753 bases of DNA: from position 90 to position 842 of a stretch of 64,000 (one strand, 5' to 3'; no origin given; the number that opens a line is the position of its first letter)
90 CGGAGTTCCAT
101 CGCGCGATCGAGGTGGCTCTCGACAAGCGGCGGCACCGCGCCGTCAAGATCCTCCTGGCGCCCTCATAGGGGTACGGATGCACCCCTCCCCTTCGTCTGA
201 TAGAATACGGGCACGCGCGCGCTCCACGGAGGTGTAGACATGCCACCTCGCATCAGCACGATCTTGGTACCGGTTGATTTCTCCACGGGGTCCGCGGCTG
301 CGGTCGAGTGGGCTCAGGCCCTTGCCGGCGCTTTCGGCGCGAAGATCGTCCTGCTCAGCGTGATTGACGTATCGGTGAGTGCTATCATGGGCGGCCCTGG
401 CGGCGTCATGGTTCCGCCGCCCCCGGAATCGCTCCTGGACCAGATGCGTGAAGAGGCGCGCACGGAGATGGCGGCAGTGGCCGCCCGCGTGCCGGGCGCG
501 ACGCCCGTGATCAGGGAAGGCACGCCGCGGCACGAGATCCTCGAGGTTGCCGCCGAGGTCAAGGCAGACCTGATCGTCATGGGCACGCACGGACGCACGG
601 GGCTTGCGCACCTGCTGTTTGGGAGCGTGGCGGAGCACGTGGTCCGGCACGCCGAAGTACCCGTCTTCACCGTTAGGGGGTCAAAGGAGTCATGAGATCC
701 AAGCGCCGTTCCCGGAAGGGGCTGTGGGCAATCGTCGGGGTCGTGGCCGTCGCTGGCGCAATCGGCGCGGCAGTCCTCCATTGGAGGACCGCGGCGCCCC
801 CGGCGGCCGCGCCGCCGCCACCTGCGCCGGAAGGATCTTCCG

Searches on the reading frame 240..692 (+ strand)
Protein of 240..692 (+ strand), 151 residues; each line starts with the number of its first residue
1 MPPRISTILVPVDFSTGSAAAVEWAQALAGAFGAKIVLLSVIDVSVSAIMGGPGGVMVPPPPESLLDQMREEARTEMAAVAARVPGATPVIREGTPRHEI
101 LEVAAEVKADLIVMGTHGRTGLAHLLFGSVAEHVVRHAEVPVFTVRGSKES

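Call 34: find_encoding_contigs(protein=window:240-692:+, flank=10000, max_places=1)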
Protein window:240-692:+ (151 aa): 21 contigs read that carry it; 1 place shown.
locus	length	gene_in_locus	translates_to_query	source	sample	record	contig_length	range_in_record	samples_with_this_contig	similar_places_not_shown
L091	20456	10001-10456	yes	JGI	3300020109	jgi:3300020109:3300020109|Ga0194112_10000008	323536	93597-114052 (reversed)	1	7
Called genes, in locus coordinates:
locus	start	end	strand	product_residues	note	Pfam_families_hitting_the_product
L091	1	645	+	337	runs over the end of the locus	PF07730:HisKA_3, PF13581:HATPase_c_2 (weak), PF02518:HATPase_c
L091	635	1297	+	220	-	PF00072:Response_reg, PF08281:Sigma70_r4_2 (weak), PF00196:GerE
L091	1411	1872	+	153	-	-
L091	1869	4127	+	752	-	PF04879:Molybdop_Fe4S4, PF00384:Molybdopterin, PF01568:Molydop_binding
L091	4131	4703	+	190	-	PF13187:Fer4_9 (faint), PF13237:Fer4_10 (faint), PF12800:Fer4_4 (faint), PF12838:Fer4_7 (weak), PF13247:Fer4_11, PF00037:Fer4 (weak), PF12797:Fer4_2 (weak), PF12837:Fer4_6 (weak), +2 more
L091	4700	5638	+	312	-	PF03916:NrfD, PF14589:NrfD_2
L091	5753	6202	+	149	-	PF00581:Rhodanese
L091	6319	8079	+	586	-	PF03453:MoeA_N, PF00994:MoCF_biosynth, PF03454:MoeA_C, PF03205:MobB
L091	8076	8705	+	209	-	PF12804:NTP_transf_3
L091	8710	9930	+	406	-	PF08240:ADH_N, PF13602:ADH_zinc_N_2 (faint), PF16912:Glu_dehyd_C (faint), PF00107:ADH_zinc_N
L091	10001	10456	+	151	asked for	PF00582:Usp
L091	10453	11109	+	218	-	PF13462:Thioredoxin_4, PF01323:DSBA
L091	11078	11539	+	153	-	PF07884:VKOR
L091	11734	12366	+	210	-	PF00571:CBS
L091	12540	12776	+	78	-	PF01455:HupF_HypC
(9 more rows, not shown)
